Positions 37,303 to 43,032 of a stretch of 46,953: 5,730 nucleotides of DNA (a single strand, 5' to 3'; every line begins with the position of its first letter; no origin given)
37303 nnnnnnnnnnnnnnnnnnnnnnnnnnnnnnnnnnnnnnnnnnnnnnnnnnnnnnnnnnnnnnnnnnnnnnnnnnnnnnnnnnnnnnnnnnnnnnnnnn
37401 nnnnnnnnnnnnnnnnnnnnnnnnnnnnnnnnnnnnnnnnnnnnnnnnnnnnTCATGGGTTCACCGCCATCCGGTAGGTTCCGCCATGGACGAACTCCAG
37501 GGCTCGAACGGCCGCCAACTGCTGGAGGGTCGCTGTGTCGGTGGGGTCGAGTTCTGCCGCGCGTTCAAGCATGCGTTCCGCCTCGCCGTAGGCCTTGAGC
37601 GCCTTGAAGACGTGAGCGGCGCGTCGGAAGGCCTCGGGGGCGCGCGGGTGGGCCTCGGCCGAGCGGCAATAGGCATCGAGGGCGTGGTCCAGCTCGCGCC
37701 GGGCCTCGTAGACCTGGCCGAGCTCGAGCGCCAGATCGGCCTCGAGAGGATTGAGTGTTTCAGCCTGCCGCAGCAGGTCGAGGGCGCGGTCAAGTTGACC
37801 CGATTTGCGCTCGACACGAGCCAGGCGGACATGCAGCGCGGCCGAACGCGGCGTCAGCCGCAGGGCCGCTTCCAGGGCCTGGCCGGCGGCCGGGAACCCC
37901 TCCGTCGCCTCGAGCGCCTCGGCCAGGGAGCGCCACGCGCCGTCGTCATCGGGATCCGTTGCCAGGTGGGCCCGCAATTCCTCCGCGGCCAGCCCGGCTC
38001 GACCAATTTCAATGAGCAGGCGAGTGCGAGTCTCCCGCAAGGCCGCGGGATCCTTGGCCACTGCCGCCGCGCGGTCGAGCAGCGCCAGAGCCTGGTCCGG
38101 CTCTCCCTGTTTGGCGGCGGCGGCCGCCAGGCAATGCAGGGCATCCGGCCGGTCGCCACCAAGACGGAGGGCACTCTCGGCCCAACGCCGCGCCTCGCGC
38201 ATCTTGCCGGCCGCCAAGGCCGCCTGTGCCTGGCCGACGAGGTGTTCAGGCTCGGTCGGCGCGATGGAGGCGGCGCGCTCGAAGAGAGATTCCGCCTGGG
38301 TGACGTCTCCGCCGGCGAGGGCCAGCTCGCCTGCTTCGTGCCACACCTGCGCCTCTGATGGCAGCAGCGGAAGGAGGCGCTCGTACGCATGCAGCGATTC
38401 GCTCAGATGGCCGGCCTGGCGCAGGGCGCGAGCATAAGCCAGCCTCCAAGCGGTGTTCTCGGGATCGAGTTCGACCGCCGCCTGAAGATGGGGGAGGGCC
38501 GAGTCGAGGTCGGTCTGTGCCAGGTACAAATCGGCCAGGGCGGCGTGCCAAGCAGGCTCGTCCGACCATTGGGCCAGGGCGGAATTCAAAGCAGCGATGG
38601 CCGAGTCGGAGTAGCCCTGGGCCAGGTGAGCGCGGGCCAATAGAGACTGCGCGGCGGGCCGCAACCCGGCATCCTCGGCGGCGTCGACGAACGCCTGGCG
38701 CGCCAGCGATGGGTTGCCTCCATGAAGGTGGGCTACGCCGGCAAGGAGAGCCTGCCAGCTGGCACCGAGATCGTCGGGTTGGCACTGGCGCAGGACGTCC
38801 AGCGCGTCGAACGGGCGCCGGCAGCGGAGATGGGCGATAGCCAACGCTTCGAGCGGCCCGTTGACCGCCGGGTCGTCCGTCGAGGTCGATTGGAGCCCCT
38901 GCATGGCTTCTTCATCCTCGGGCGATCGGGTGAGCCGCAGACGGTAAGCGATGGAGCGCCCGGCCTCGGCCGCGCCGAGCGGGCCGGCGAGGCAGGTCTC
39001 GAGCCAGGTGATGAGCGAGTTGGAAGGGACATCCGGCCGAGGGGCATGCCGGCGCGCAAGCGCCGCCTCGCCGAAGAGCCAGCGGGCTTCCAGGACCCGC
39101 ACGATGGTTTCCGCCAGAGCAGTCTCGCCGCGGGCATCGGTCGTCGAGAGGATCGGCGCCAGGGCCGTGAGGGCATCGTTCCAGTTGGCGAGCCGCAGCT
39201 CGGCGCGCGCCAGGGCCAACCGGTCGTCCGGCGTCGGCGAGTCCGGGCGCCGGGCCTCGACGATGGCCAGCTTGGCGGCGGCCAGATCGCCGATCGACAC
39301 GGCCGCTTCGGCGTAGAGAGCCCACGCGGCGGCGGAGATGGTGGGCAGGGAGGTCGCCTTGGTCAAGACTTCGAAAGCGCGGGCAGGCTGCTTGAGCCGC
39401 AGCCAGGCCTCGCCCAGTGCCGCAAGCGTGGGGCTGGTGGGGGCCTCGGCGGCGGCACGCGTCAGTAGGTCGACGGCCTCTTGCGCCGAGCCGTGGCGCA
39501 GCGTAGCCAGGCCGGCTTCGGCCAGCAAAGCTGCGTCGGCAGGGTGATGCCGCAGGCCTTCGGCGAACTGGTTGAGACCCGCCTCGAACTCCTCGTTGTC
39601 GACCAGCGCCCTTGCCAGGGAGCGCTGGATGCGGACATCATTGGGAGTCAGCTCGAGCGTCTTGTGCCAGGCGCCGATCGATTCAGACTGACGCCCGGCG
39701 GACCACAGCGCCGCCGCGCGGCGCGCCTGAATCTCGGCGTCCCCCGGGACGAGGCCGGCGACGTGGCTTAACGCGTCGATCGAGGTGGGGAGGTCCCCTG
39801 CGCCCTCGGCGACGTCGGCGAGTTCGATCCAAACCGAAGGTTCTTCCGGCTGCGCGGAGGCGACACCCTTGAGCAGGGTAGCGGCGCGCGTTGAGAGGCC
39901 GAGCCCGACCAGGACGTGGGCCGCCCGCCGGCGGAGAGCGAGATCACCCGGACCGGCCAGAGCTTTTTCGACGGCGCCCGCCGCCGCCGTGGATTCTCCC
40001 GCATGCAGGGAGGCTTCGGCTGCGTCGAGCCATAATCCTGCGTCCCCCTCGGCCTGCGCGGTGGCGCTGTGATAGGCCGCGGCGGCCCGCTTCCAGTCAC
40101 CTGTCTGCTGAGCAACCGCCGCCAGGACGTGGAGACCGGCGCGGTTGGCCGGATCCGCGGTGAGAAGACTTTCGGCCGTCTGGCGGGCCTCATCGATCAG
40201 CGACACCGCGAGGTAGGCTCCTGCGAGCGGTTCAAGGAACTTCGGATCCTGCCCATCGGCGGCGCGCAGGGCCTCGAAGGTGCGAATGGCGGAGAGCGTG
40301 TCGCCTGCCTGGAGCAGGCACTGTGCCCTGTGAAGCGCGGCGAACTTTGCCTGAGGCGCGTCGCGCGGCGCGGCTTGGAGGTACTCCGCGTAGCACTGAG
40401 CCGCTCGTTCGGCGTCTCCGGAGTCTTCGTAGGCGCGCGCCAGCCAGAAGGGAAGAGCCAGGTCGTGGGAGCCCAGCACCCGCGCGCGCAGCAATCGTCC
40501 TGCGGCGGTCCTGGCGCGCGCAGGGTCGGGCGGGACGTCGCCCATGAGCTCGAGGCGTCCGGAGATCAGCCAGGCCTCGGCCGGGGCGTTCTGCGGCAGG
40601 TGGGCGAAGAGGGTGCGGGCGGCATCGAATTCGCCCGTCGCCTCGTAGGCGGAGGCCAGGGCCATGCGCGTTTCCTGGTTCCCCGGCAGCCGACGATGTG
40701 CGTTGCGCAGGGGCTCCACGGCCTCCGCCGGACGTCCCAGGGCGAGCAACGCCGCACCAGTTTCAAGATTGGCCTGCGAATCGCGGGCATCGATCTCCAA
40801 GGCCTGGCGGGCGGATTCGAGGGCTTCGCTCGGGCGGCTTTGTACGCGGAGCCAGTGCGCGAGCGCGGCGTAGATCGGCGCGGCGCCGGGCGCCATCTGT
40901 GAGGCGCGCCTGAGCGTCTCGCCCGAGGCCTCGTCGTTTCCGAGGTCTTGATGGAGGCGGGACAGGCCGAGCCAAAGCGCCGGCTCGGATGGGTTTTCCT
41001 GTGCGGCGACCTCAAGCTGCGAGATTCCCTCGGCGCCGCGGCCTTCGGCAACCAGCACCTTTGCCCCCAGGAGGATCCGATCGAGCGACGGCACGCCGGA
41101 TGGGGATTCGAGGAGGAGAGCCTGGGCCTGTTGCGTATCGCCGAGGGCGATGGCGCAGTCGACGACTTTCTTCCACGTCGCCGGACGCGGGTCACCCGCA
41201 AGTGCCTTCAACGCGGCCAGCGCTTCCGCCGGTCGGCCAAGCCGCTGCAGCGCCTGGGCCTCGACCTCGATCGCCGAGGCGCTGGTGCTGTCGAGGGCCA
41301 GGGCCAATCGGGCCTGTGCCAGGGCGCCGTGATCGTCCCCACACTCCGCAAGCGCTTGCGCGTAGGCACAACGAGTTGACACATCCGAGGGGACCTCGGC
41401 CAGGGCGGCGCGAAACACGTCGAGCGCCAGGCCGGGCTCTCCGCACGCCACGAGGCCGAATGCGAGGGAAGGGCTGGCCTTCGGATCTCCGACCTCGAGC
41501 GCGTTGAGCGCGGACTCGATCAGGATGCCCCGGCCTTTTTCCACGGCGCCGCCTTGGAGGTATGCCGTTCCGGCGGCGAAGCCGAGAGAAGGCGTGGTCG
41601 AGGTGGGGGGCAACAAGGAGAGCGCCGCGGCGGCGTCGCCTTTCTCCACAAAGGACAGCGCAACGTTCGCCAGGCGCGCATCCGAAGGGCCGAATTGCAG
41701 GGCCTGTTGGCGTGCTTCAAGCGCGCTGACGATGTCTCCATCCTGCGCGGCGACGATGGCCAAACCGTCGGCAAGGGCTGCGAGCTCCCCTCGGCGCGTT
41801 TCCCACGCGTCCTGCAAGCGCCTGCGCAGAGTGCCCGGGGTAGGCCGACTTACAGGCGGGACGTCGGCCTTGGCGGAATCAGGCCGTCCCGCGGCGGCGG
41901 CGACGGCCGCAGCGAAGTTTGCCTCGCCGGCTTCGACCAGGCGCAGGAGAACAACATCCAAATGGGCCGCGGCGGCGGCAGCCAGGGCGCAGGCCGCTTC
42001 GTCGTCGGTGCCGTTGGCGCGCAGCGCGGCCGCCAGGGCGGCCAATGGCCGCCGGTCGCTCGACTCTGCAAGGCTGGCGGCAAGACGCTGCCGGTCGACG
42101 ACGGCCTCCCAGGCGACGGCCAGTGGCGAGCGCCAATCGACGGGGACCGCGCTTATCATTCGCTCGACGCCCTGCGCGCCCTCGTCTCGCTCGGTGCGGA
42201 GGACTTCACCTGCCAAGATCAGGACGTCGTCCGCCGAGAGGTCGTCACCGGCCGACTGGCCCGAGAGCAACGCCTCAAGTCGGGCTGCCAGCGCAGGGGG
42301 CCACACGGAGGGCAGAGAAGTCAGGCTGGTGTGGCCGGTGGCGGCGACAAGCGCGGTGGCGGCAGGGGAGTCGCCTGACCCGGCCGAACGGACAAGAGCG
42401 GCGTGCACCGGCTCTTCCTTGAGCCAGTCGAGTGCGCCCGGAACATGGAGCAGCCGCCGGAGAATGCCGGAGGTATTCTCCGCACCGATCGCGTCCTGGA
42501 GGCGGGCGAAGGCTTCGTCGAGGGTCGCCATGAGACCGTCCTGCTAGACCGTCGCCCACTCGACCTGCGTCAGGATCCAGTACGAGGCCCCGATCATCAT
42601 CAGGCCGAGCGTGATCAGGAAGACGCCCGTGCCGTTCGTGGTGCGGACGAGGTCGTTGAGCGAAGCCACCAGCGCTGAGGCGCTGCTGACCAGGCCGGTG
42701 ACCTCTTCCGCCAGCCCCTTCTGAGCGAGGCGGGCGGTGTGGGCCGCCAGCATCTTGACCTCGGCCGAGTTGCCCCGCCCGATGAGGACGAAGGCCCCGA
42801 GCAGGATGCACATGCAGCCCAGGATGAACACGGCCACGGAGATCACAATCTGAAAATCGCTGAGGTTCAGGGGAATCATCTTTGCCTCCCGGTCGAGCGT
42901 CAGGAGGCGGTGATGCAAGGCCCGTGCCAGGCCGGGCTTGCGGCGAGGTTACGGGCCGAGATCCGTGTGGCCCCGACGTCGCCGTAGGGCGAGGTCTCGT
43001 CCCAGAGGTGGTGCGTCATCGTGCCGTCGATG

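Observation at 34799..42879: Three-gene operon: 2-TM protein, 1692-aa TPR scaffold, and a cytoplasmic TPR-gingipain/CHAT-like peptidase, directly downstream of the Rhs array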

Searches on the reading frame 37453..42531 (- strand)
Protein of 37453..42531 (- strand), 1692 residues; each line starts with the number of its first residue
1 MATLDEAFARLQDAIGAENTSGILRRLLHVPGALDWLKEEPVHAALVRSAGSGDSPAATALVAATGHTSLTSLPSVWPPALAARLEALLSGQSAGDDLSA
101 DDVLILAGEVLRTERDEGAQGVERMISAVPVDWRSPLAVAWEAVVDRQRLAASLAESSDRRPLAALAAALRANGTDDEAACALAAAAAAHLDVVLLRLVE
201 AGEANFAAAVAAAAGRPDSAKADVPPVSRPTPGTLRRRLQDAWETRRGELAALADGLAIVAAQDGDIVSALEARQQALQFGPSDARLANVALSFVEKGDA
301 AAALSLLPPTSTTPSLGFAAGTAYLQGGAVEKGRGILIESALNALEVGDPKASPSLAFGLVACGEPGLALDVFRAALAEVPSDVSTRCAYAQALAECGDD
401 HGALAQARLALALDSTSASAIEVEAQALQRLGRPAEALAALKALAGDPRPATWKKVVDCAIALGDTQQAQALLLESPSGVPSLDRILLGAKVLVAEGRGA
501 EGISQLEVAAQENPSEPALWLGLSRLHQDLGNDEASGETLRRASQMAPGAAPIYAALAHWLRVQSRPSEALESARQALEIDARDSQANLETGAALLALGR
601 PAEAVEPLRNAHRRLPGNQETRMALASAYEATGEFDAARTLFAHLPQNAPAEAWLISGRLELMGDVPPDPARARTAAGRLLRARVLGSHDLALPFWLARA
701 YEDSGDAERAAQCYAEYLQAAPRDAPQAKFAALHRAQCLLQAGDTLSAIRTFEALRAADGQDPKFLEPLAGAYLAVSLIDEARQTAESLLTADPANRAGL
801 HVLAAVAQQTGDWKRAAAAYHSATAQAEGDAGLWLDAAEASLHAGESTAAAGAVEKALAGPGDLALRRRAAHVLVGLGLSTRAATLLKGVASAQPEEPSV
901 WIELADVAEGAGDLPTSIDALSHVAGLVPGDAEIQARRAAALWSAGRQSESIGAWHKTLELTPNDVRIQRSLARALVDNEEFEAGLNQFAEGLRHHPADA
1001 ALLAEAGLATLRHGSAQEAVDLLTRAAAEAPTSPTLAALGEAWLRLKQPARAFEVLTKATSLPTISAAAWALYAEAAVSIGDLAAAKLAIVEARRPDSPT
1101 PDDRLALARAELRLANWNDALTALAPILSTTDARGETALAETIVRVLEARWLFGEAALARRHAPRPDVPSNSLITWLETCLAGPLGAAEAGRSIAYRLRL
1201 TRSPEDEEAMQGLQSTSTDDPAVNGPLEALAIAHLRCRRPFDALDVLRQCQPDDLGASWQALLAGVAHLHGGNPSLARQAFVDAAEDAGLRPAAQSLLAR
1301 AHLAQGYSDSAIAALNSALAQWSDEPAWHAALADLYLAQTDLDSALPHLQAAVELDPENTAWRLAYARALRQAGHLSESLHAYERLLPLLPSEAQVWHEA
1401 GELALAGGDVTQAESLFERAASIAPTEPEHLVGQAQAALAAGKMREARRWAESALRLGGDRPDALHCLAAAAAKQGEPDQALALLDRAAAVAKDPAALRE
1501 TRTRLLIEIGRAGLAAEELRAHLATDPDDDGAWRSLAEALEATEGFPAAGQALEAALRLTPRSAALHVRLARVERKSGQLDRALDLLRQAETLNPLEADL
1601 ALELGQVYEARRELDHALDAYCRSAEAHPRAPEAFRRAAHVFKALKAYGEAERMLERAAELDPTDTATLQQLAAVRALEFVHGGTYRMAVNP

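Call 6: search_protein_families(library=pfam, proteins=[window:37453-42531:-], max_evalue=0.1)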
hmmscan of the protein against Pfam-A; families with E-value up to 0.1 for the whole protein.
window:37453-42531:- (1692 aa): 27 families (the best 25 are shown)
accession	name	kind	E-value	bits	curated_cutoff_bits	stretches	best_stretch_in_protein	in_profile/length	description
PF14559.12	TPR_19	-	2.7e-57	191.4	25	14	595-652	1-59/68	Tetratricopeptide repeat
PF13428.12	TPR_14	-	1e-56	183.9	23.5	13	1292-1335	1-44/44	Tetratricopeptide repeat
PF13432.12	TPR_16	-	6.1e-42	142.1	32.7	11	1331-1393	2-64/65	Tetratricopeptide repeat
PF07719.23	TPR_2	-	1.6e-35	118.7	27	4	1328-1359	3-34/34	Tetratricopeptide repeat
PF23914.1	TPR_CcmH_CycH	-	1e-29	103.8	42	4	1391-1486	47-145/158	Cytochrome c-type biogenesis protein H TPR domain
PF12895.13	ANAPC3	-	6.8e-24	84.4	27.2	2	1411-1487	6-81/82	Anaphase-promoting complex, cyclosome, subunit 3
PF00515.34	TPR_1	-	2.6e-20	71.7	27.8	0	1462-1490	1-29/34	Tetratricopeptide repeat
PF13431.12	TPR_17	-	8.4e-19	66.7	24.4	0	1553-1584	2-33/34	Tetratricopeptide repeat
PF13181.12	TPR_8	-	3.3e-18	64.7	25.7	0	1331-1359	6-34/34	Tetratricopeptide repeat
PF13424.12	TPR_12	-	6e-15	55.6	30.1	7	1393-1457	2-74/77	Tetratricopeptide repeat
PF13429.12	TPR_15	-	2.7e-10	40.6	26.2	3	511-640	143-269/280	Tetratricopeptide repeat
PF13176.12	TPR_7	-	2.8e-09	36.8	27.9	0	1464-1495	1-32/36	Tetratricopeptide repeat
PF13414.12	TPR_11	-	5.9e-09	35.9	26.8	1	1572-1609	2-39/42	TPR repeat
PF23241.1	HAT_PRP39_C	-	1.8e-07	31.8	33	0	1365-1454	30-119/139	PRP39 C-terminal HAT repeat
PF12569.14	NatA_aux_su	-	1.1e-06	28.3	33.3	1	1472-1544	14-86/515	N-terminal acetyltransferase A, auxiliary subunit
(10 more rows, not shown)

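Call 7: search_protein_families(library=ncbifam, proteins=[window:37453-42531:-], max_evalue=0.1)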
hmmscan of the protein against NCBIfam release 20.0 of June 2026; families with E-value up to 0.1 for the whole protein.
window:37453-42531:- (1692 aa): 30 families (the best 25 are shown)
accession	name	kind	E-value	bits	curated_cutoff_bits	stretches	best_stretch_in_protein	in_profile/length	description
TIGR02917.1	PEP_TPR_lipo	equivalog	1.4e-79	268.1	312.2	4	1378-1676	347-645/899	XrtA/PEP-CTERM system TPR-repeat protein PrsT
NF040959.1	MamA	equivalog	4.8e-58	196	200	8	1434-1571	43-180/204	magnetosome protein MamA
TIGR02521.1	type_IV_pilW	equivalog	6.1e-32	111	154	5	1298-1480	37-221/234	type IV pilus biogenesis/stability protein PilW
TIGR03939.1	PGA_TPR_OMP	equivalog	2.3e-28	98.9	366.65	8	508-610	111-213/800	poly-beta-1,6 N-acetyl-D-glucosamine export porin PgaA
NF033920.0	C39_PA2778_fam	equivalog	2.7e-27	95.8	150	5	1302-1385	166-249/255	PA2778 family cysteine peptidase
TIGR02552.1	LcrH_SycD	equivalog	7.9e-27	93.6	104.8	5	1576-1667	30-123/136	SycD/LcrH family type III secretion system chaperone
NF052415.1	T3SS_chap_SctY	equivalog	6.9e-25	87.6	70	8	1401-1487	13-102/106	type III secretion apparatus assembly chaperone SctY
NF052400.1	M48_BAM_BepA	equivalog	1.4e-18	66.9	570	2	1293-1403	308-418/483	beta-barrel assembly-enhancing protease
NF008757.0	PRK11788.1-5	equivalog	1e-14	54.5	363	4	1561-1676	177-293/388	lipopolysaccharide assembly protein LapB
NF033762.1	social_mot_Tgl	equivalog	1.2e-12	47.8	225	1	1570-1645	142-217/252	social motility TPR repeat lipoprotein Tgl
NF008520.0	PRK11447.1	equivalog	1.7e-11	42.7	858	2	1299-1491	276-447/1157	cellulose synthase complex outer membrane protein BcsC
NF047371.1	FlcA_CTERM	equivalog_domain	2e-09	36.5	300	1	550-650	437-538/646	periplasmic flagellar collar protein FlcA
NF040561.1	PrimPol_Msp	equivalog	2.7e-08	32.8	200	1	1579-1674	6-93/515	CRISPR-associated primase-polymerase type A1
NF053607.1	CHU_0125_OmpA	equivalog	6.7e-08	31.5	620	1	1300-1386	27-113/639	CHU_0125 family OmpA-like outer membrane integrity protein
NF033758.1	gliding_GltE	equivalog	1.3e-07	31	225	2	1272-1505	100-333/411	adventurous gliding motility TPR repeat lipoprotein GltE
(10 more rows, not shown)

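Call 57: search_protein_families(library=padloc, proteins=[window:37456-42531:-], max_evalue=0.01)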
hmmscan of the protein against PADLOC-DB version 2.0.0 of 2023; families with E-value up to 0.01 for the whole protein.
window:37456-42531:- (1692 aa): 3 families
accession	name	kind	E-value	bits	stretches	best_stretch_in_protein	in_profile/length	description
PDLC04781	PDC-M71B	-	0.00023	18.1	0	501-548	134-181/515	-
PDLC01171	TPR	-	0.00077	16.6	1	557-647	259-350/504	TPR repeats containing protein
PDLC01101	PrimPol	-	0.0014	15.4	1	580-657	28-102/490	adaptation polymerase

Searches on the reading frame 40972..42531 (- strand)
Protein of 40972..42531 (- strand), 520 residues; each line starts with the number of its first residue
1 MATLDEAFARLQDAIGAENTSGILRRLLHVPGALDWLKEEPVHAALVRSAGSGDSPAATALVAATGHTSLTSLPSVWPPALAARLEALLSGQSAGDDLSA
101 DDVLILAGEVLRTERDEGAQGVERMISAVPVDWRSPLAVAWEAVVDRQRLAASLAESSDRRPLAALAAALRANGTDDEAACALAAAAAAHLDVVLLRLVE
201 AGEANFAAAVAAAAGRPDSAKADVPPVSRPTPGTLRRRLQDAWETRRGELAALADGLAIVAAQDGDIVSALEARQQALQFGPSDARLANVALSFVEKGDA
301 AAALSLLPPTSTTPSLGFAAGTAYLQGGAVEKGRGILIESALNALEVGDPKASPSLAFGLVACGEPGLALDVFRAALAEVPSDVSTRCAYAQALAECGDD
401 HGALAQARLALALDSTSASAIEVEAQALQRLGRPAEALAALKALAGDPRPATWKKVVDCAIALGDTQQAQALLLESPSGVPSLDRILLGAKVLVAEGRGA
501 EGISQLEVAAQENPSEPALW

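Call 39: search_protein_families(library=pfam, proteins=[window:40972-42531:-], max_evalue=10)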
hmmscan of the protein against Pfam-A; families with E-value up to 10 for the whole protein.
window:40972-42531:- (520 aa): 10 families
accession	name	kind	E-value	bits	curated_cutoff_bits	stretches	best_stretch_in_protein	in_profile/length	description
PF13428.12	TPR_14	-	2.6e-08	34.2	23.5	4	356-393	7-44/44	Tetratricopeptide repeat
PF13431.12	TPR_17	-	0.0063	17.1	24.4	1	373-404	2-33/34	Tetratricopeptide repeat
PF13429.12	TPR_15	-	0.0096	15.8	26.2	2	346-412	210-276/280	Tetratricopeptide repeat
PF12895.13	ANAPC3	-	0.015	16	27.2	2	403-475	8-81/82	Anaphase-promoting complex, cyclosome, subunit 3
PF14559.12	TPR_19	-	0.015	16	25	3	431-476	4-51/68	Tetratricopeptide repeat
PF11846.14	Wzy_C_2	-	0.03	14.7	28.5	2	257-305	119-167/191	Virulence factor membrane-bound polymerase, C-terminal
PF23914.1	TPR_CcmH_CycH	-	0.64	10.3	42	1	364-429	64-132/158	Cytochrome c-type biogenesis protein H TPR domain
PF14561.12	TPR_20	-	0.99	10.2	25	1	371-406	9-44/90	Tetratricopeptide repeat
PF07719.23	TPR_2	-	1.3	9.8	27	1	424-443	7-26/34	Tetratricopeptide repeat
PF12688.13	TPR_5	-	4.3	8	24.2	1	147-192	25-70/119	Tetratrico peptide repeat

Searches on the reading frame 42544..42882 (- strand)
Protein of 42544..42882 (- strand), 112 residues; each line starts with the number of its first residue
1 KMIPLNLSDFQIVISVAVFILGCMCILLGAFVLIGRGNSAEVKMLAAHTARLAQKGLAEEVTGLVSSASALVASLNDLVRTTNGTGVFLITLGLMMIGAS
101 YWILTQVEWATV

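Call 6: search_protein_families(library=pfam, proteins=[window:42544-42882:-], max_evalue=0.1)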
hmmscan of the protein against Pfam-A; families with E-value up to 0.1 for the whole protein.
window:42544-42882:- (112 aa): 0 families

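Call 7: search_protein_families(library=ncbifam, proteins=[window:42544-42882:-], max_evalue=0.1)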
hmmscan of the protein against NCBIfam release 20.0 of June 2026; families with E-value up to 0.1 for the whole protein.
window:42544-42882:- (112 aa): 0 families

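Call 39: search_protein_families(library=pfam, proteins=[window:42547-42879:-], max_evalue=10)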
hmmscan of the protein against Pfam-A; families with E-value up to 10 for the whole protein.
window:42547-42879:- (111 aa): 2 families
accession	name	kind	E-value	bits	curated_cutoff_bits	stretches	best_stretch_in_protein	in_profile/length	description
PF05915.17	TMEM_230_134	-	0.16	12.5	26.8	1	11-35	50-74/119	Transmembrane proteins 230/134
PF02656.20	DUF202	-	0.4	11.6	23.4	2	63-107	20-66/68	Domain of unknown function (DUF202)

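Call 57: search_protein_families(library=padloc, proteins=[window:42547-42879:-], max_evalue=0.01)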
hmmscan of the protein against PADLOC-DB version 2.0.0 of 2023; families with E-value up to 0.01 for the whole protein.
window:42547-42879:- (111 aa): 0 families
